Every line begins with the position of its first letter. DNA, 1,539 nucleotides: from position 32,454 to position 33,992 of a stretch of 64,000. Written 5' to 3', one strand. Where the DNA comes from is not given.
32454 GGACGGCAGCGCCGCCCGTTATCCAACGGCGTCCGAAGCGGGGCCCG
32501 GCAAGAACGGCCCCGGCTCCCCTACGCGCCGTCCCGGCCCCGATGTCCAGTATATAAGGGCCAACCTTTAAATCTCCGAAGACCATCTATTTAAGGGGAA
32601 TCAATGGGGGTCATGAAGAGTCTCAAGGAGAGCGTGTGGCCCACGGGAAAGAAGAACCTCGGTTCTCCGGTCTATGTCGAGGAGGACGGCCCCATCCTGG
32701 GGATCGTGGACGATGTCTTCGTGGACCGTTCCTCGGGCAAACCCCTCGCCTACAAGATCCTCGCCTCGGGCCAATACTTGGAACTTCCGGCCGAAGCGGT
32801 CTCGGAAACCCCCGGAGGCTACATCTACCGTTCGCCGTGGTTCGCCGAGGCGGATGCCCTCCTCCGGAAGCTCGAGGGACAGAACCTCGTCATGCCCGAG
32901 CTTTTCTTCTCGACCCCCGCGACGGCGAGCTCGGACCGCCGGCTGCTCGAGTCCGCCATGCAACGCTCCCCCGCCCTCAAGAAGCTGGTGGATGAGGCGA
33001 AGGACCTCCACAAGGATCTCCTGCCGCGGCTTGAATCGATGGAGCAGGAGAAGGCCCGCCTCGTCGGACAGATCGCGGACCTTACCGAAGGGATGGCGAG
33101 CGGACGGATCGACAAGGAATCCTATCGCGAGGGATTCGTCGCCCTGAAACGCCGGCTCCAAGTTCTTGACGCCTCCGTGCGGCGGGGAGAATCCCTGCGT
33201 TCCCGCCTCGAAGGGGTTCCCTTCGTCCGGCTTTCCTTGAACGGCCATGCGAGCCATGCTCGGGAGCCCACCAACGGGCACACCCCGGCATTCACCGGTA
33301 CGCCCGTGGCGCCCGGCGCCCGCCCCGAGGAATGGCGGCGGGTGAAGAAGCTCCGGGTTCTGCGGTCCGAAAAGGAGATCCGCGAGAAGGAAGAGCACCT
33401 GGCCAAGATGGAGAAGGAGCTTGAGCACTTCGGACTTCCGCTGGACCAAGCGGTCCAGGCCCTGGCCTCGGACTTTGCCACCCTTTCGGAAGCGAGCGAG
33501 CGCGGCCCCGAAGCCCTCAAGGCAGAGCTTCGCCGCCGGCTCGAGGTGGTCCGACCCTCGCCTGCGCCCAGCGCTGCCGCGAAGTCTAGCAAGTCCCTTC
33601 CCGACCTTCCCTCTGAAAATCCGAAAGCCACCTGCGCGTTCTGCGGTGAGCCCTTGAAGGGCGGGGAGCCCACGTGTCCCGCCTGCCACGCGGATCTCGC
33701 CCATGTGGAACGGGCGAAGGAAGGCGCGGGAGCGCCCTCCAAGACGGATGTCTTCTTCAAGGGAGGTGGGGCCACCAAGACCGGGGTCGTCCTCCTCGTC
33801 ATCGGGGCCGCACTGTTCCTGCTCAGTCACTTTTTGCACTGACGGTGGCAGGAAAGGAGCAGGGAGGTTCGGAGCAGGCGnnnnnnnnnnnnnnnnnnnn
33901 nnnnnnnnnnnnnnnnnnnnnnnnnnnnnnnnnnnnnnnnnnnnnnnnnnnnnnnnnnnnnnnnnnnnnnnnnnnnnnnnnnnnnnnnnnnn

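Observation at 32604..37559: Three-gene module pairing a tail-anchored PRC-barrel coiled-coil protein with an active/inactive pair of ChlI-like AAA+ ATPases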

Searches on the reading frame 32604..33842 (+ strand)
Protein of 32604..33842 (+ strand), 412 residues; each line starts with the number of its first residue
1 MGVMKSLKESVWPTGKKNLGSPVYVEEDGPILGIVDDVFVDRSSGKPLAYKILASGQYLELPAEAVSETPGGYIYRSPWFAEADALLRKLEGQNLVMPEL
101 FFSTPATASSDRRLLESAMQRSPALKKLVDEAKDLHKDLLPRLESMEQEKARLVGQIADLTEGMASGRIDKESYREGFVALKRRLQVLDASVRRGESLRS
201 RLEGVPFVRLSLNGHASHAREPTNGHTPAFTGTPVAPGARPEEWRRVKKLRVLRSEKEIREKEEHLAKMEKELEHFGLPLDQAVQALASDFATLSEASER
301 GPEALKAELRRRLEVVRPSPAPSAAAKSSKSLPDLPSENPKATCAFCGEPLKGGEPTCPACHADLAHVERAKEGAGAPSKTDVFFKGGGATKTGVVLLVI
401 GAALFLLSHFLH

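Call 3: search_protein_families(library=pfam, proteins=[window:32604-33842:+], max_evalue=0.1)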
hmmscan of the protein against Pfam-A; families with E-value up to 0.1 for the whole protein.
window:32604-33842:+ (412 aa): 5 families
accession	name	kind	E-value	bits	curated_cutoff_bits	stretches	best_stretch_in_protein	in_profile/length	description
PF18912.6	DZR_2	-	0.0041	17.3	27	1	343-369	9-35/56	Double zinc ribbon domain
PF18822.6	CdvA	-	0.012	16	30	1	124-188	30-94/123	CdvA-like coiled-coil domain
PF13240.11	Zn_Ribbon_1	-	0.022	15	25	1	344-365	2-23/23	zinc-ribbon domain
PF05239.21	PRC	-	0.024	15.1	21.2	1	20-64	11-58/78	PRC-barrel domain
PF12773.13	DZR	-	0.062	13.9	27.3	1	342-365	13-34/45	Double zinc ribbon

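Call 4: search_protein_families(library=ncbifam, proteins=[window:32604-33842:+], max_evalue=0.1)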
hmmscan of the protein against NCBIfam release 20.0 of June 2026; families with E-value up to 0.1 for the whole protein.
window:32604-33842:+ (412 aa): 1 family
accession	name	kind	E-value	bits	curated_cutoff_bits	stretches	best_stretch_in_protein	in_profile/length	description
NF045487.1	ASRP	equivalog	0.0019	16.8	300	0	250-351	211-310/593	archaea-specific SMC-related protein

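Call 8: find_homologous_proteins(query=window:32604-33842:+)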
Query window:32604-33842:+ (412 aa): 14 proteins with E <= 0.001 among 8000 candidates.
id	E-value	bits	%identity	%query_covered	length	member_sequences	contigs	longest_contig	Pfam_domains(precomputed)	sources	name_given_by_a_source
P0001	1.3e-267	905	100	100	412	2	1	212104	-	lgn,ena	-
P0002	2.3e-203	694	76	100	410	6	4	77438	-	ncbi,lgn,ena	-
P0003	4.9e-184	630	70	96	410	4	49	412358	-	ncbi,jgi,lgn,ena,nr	ncbi:MAG: hypothetical protein M1143_00965 [Candidatus Thermoplasmatota archaeon]|jgi:rubrerythrin|n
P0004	2.0e-157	542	60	100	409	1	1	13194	-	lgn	-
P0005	1.0e-143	497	56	100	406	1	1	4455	-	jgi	jgi:hypothetical protein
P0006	1.4e-142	494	53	99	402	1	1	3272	-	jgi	jgi:hypothetical protein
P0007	3.4e-142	492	55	100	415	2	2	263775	-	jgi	jgi:hypothetical protein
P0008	4.4e-138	479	53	100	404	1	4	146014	-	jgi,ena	jgi:rubrerythrin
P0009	1.6e-134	467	53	100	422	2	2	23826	-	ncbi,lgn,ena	-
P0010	1.4e-127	444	51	100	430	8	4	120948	-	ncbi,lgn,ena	-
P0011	2.9e-122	427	48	99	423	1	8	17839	-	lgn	-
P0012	4.0e-121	423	49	99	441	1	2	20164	-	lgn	-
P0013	2.7e-115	404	48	99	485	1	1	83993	-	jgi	jgi:hypothetical protein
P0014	3.7e-109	384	48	95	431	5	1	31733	-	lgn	-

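Call 12: find_encoding_contigs(protein=P0013, flank=8000, max_places=2)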
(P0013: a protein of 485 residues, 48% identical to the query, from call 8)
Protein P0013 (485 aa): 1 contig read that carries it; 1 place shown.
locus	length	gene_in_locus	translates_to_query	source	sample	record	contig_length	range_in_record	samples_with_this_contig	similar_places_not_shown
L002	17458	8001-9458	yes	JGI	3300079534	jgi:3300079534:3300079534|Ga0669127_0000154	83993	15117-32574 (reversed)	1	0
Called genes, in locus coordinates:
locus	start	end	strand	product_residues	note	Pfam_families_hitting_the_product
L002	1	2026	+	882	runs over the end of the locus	PF13185:GAF_2 (faint), PF08448:PAS_4, PF00512:HisKA, PF02518:HATPase_c, PF00072:Response_reg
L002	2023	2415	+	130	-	PF01627:Hpt (weak)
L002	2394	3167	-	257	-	PF00072:Response_reg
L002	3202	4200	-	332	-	PF00155:Aminotran_1_2 (weak)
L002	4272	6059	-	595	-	PF17863:AAA_lid_2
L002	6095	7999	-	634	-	PF13240:Zn_Ribbon_1 (faint), PF18912:DZR_2 (faint), PF12773:DZR, PF22747:Zn_ribbon_DUF2089 (weak), PF07728:AAA_5 (faint), PF00493:MCM (weak), PF01078:Mg_chelatase, PF17863:AAA_lid_2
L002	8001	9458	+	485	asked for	-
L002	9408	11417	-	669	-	-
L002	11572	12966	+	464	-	PF13393:tRNA-synt_His, PF00587:tRNA-synt_2b, PF03129:HGTP_anticodon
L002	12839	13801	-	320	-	PF14811:TPD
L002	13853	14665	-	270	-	PF02540:NAD_synthase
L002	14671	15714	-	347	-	PF04055:Radical_SAM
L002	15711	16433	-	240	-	PF01982:CTP-dep_RFKase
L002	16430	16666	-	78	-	PF01423:LSM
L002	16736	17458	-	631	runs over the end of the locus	PF00012:HSP70, PF06723:MreB_Mbl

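Call 27: search_solved_structures(query=A1, max_evalue=1, show_alignments=2)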
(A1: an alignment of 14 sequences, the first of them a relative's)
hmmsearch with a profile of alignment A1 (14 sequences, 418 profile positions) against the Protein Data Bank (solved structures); distinct sequences matched with E-value up to 1: 8.
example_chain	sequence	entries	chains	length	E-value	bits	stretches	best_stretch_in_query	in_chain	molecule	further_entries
4orh_C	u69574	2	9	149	0.047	15.8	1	286-373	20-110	E3 ubiquitin-protein ligase RNF8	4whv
4ayc_A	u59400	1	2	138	0.071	15.2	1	287-373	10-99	E3 UBIQUITIN-PROTEIN LIGASE RNF8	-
5obz_B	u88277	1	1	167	0.16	14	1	330-396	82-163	Putative transcription factor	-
5nus_B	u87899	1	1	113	0.17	14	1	345-396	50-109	p44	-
6vzf_A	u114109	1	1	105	0.37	12.8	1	130-188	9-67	Autophagy-related protein 11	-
6un9_A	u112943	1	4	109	0.83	11.7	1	256-325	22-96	Uncharacterized protein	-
9de9_A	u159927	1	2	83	0.87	11.6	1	86-152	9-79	HE-B11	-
8rev_D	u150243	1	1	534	0.98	11.5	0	344-396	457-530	General transcription and DNA repair factor IIH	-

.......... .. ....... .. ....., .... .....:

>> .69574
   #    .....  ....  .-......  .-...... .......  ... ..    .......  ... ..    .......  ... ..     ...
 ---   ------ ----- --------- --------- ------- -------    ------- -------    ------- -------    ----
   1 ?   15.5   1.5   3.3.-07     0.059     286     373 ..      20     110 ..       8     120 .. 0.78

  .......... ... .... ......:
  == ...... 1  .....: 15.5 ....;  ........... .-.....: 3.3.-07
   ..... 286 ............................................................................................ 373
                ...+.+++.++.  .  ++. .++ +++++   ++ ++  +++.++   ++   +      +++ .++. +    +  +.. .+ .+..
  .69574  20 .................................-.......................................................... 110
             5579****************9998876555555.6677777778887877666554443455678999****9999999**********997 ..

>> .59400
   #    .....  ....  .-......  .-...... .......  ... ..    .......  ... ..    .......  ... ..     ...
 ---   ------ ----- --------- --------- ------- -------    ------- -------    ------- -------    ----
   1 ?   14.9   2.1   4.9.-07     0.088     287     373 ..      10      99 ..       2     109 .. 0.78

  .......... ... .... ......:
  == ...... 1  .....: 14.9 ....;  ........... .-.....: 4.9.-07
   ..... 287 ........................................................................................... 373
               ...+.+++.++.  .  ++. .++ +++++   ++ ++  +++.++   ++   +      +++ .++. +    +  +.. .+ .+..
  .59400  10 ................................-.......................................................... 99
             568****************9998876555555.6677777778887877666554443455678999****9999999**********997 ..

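Call 28: predict_structure(alignment_id=A1)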
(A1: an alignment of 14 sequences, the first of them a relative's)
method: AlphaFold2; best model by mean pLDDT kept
length: 412 residues; sequences in the alignment: 14
mean_pLDDT: 68.4   pTM: 0.40
mean pLDDT of the five models: 68.4, 65.6, 63.6, 63.1, 63.0
residues with pLDDT >= 90: 43; 70-90: 186; 50-70: 99; < 50: 84
segments of 3 or more residues with pLDDT < 50: 1-8, 15-19, 215-240, 318-340, 373-385, 387-391
pLDDT, mean of each block of 10 residues (from residue 1): 38 48 66 78 79 75 73 74 87 68 58 80 88 91 91 92 92 85 81 87 83 54 30 36 55 71 80 65 67 77 79 61 34 33 67 68 66 47 46 70 86 69
secondary structure, 60 per line:
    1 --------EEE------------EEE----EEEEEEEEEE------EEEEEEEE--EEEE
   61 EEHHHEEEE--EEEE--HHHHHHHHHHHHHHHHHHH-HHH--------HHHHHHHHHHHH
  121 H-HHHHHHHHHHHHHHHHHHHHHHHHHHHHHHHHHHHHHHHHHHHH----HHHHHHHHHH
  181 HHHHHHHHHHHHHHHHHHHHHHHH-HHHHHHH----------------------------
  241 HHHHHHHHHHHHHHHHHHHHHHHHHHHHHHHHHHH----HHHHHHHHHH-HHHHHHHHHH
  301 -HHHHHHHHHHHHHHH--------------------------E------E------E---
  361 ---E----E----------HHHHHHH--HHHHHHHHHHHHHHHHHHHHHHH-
elements in order: E9-11 E24-26 E31-40 E47-54 E57-62 E66-69 E72-75 H78-96 H109-121 H123-166 H171-204 H206-212 H241-275 H280-289 H291-300 H302-316 H380-386 H389-411

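Call 29: search_protein_families(library=pfam, alignment_id=A1, max_evalue=0.1)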
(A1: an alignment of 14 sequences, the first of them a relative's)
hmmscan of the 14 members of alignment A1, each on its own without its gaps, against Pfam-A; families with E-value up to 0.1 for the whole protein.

A. member 1, P0001 (412 aa): 5 families
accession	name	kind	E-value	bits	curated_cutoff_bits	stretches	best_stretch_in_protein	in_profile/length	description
PF18912.6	DZR_2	-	0.0047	17.2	27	1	343-369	9-35/56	Double zinc ribbon domain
PF18822.6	CdvA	-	0.012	16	30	1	124-188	30-94/123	CdvA-like coiled-coil domain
PF13240.11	Zn_Ribbon_1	-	0.022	15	25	1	344-365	2-23/23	zinc-ribbon domain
PF05239.21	PRC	-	0.024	15.1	21.2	1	20-64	11-58/78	PRC-barrel domain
PF12773.13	DZR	-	0.054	14.1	27.3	1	342-365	13-34/45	Double zinc ribbon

B. families by the number of members that match (of 14 scanned): 16 families
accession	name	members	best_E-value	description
PF18912.6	DZR_2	14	0.00021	Double zinc ribbon domain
PF05239.21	PRC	12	0.00054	PRC-barrel domain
PF12773.13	DZR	9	0.0036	Double zinc ribbon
PF13240.11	Zn_Ribbon_1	5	0.0018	zinc-ribbon domain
PF13248.11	Zn_ribbon_3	5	0.0031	zinc-ribbon domain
PF23146.2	Zf_IFT144_1st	2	0.038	IFT144, first zinc finger domain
PF06295.17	ZapG-like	1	0.0061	Z-ring associated protein G-like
PF18822.6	CdvA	1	0.012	CdvA-like coiled-coil domain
PF20760.2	P23-45_gp39_N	1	0.024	Thermus phage P23-45 gp39, N-terminal domain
PF13920.12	zf-C3HC4_3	1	0.027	Zinc finger, C3HC4 type (RING finger)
PF14739.11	DUF4472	1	0.028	Domain of unknown function (DUF4472)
PF03938.19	OmpH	1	0.034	Outer membrane protein (OmpH-like)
PF05099.18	TerB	1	0.044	Tellurite resistance protein TerB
PF09720.15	Unstab_antitox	1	0.062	Putative addiction module component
PF02183.23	HALZ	1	0.068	Homeobox associated leucine zipper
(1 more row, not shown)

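Call 31: fold_search(model_id=the predicted structure, library=pdb)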
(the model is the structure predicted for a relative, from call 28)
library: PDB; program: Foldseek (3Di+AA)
matches with E <= 10: 439; with E <= 0.001: 9
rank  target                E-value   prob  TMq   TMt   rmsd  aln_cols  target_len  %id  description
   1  9s9i_A                1.7e-06  1.00  0.32  0.63   7.1       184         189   16  S. islandicus CdvA (non-polymerising mutant) (released 2026-01-28)
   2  9s9g_I                6.9e-06  1.00  0.31  0.58   8.0       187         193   17  S. islandicus CdvA filament (X-ray) (released 2026-01-28)
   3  9s9i_B                7.2e-06  1.00  0.29  0.53   8.1       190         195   17  S. islandicus CdvA (non-polymerising mutant) (released 2026-01-28)
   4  9s9g_A                8.5e-06  1.00  0.31  0.58   7.9       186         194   17  S. islandicus CdvA filament (X-ray) (released 2026-01-28)
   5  9s9g_B                1.3e-05  1.00  0.30  0.56   8.0       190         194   18  S. islandicus CdvA filament (X-ray) (released 2026-01-28)
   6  9s9g_C                2.0e-05  1.00  0.26  0.47   8.3       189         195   17  S. islandicus CdvA filament (X-ray) (released 2026-01-28)
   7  9s9g_L                3.2e-05  1.00  0.30  0.57   8.0       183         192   17  S. islandicus CdvA filament (X-ray) (released 2026-01-28)
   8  9s9g_M                4.9e-05  1.00  0.29  0.54   8.2       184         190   17  S. islandicus CdvA filament (X-ray) (released 2026-01-28)
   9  9s9g_F                5.2e-05  1.00  0.31  0.58   7.7       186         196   17  S. islandicus CdvA filament (X-ray) (released 2026-01-28)
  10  7oy8_H                6.7e-03  1.00  0.13  0.20   4.6        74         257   20  Cryo-EM structure of the Rhodospirillum rubrum RC-LH1 complex (released 2021-09-22)
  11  7f0l_H                7.1e-03  1.00  0.13  0.22   3.9        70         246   21  STRUCTURE OF PHOTOSYNTHETIC LH1-RC SUPER-COMPLEX OF RHODOBACTER SPHAEROIDES MONOMER (released 2021-11-10)
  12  9klm_H                7.1e-03  1.00  0.13  0.21   4.2        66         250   24  Cryo-EM structure of the monomeric Rhodobacter sphaeroides G1C LH1-RC core complex (released 2025-11-19)
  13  8b64_H                7.9e-03  1.00  0.14  0.21   4.6        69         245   20  Cryo-EM structure of RC-LH1-PufX photosynthetic core complex from Rba. capsulatus (released 2023-02-01)
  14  8wdu_H                8.8e-03  1.00  0.13  0.20   3.9        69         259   22  Photosynthetic LH1-RC complex from the purple sulfur bacterium Allochromatium vinosum purified by sucrose density (released 2024-02-21)
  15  1pcr_H                8.8e-03  1.00  0.14  0.23   4.4        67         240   18  STRUCTURE OF THE PHOTOSYNTHETIC REACTION CENTRE FROM RHODOBACTER SPHAEROIDES AT 2.65 ANGSTROMS RESOLUTION: COFACTORS A (released 1995-02-07)
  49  8qzo_F                2.9e-02  1.00  0.13  0.32   2.5        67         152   18  Crystal structure of heterodimeric complex of CdpB1 and CdpB2 from A. fulgidus (released 2024-04-03)
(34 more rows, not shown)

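Call 38: find_related_loci(query=A1, collection=genome_contigs, flank=10000)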
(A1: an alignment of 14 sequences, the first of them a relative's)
Query A1 (412 aa) in genome_contigs; peptide patterns used: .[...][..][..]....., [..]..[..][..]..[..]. (x = any residue, [..] = any of these).
293 stretches matched a pattern; 8 encode a relative of the query (tblastn E <= 1e-3); 8 distinct loci.
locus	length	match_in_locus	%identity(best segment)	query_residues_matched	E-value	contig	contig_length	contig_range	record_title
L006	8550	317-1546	77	1-412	0e+0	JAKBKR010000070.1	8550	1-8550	MAG: bacterium isolate DX1.bin10 NODE_12508_length_8550_cov_1.951324, whole genome shotgun sequence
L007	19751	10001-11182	70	1-396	0e+0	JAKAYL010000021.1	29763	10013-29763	MAG: Thermoplasmata archaeon isolate YS4.bin60 NODE_884_length_29763_cov_9.641922, whole genome shotgun sequence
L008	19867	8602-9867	53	1-412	4e-146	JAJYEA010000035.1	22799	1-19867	MAG: Thermoplasmata archaeon isolate DBS1-1.bin134 NODE_3685_length_22799_cov_1.633954, whole genome shotgun sequence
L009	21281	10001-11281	51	1-406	3e-136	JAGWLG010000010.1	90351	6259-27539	MAG: Thermoplasmata archaeon isolate REEB18 contig-150_183, whole genome shotgun sequence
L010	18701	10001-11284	51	1-411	5e-131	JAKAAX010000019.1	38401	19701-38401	MAG: Thermoplasmata archaeon isolate WH2.bin11 NODE_1596_length_38401_cov_3.063542, whole genome shotgun sequence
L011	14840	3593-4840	48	3-396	6e-116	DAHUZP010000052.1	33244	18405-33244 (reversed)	MAG TPA_asm: Thermoplasmata archaeon isolate clean282 k141_739003, whole genome shotgun sequence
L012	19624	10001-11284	52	1-411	4e-133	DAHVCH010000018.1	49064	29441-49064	MAG TPA_asm: Thermoplasmata archaeon isolate clean3262 NODE_18_length_49064_cov_4.056913, whole genome shotgun sequence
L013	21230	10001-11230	77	1-412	0e+0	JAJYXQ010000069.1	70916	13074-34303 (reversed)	MAG: Thermoplasmata archaeon isolate FK3.bin56 NODE_644_length_70916_cov_2.435265, whole genome shotgun sequence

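Call 44: search_protein_families(library=pfam, proteins=[L002:9408-11417:-], max_evalue=0.05)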
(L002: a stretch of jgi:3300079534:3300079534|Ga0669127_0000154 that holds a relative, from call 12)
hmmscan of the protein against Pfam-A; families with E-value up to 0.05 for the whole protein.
L002:9408-11417:- (669 aa): 2 families
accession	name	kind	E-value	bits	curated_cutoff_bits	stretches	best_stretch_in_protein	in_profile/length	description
PF08308.17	PEGA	-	3.3e-05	24.1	20.8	1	533-565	34-67/71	PEGA domain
PF13620.12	CarboxypepD_reg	-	0.00055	20.7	32.3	1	527-565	43-81/82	Carboxypeptidase regulatory-like domain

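Call 46: search_protein_families(library=ncbifam, proteins=[L011:4941-6239:-], max_evalue=0.05)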
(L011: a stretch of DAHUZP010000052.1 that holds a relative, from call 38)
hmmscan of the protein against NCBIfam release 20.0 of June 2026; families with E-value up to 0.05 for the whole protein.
L011:4941-6239:- (432 aa): 3 families
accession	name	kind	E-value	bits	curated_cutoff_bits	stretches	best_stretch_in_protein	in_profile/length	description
TIGR02442.1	Cob-chelat-sub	hypoth_equivalog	1.2e-34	119.8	779.45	1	144-374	405-635/641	putative cobaltochelatase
TIGR02031.1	BchD-ChlD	equivalog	9.5e-24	84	499.55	1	146-388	346-608/608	magnesium chelatase ATPase subunit D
NF009943.0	PRK13406.1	equivalog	1.2e-19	70.3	571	1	135-387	317-575/585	magnesium chelatase subunit D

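Call 54: search_protein_representatives(alignment_id=A1)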
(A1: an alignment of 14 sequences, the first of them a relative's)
Query: 14 sequences, 418 profile positions. Proteins with E-value up to 0.001 (for the whole library): 84; up to 1e-10: 42; up to 1e-30: 7. The best 84 are listed.
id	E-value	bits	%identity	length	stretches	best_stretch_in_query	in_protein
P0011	2.5e-189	646.0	-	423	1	7-418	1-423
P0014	1.9e-175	600.2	-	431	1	4-418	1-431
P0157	3.1e-115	401.9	-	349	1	97-418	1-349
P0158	1.1e-51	192.5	-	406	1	2-382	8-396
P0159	3.2e-39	151.5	-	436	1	5-407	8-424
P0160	1.2e-33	133.1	-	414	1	4-331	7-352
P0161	1.2e-31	126.5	-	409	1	3-346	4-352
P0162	1.3e-25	106.6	-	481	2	5-336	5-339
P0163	1.7e-25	106.2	-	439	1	22-384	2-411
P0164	2.3e-25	105.8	-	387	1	2-326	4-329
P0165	3.1e-25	105.4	-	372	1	1-279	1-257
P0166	1.2e-22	96.8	-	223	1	3-217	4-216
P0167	2.9e-21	92.3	-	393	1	1-282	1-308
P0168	3.9e-21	91.9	-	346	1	16-210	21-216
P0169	1.9e-20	89.6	-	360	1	17-323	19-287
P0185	6.8e-14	68.0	-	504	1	13-286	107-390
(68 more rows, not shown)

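Call 57: search_protein_families(library=pfam, alignment_id=A3, max_evalue=0.01)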
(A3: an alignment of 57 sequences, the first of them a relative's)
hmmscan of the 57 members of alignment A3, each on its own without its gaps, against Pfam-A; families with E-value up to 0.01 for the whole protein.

A. member 1, P0001 (412 aa): 1 family
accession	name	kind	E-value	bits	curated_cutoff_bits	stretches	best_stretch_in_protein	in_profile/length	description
PF18912.6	DZR_2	-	0.0047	17.2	27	1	343-369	9-35/56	Double zinc ribbon domain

B. families by the number of members that match (of 57 scanned): 29 families (the first 25 are shown)
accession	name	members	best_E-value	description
PF05239.21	PRC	34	3.3e-07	PRC-barrel domain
PF00512.31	HisKA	4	2.6e-09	His Kinase A (phospho-acceptor) domain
PF00989.32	PAS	4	7e-09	PAS fold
PF13426.13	PAS_9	4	9.4e-08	PAS domain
PF18822.6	CdvA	4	0.00024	CdvA-like coiled-coil domain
PF12773.13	DZR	3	1.1e-05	Double zinc ribbon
PF13248.11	Zn_ribbon_3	3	0.00012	zinc-ribbon domain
PF08447.18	PAS_3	2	6.3e-09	PAS fold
PF08448.16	PAS_4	2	1.4e-06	PAS fold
PF13240.11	Zn_Ribbon_1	2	0.00094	zinc-ribbon domain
PF00308.24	Bac_DnaA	1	2.8e-69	Bacterial DnaA ATPAse domain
PF02511.20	Thy1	1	9.9e-10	Thymidylate synthase complementing protein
PF14598.12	PAS_11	1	6.9e-08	PAS domain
PF01695.23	IstB_IS21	1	9e-07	IstB-like ATP binding protein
PF13401.12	AAA_22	1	0.00024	AAA domain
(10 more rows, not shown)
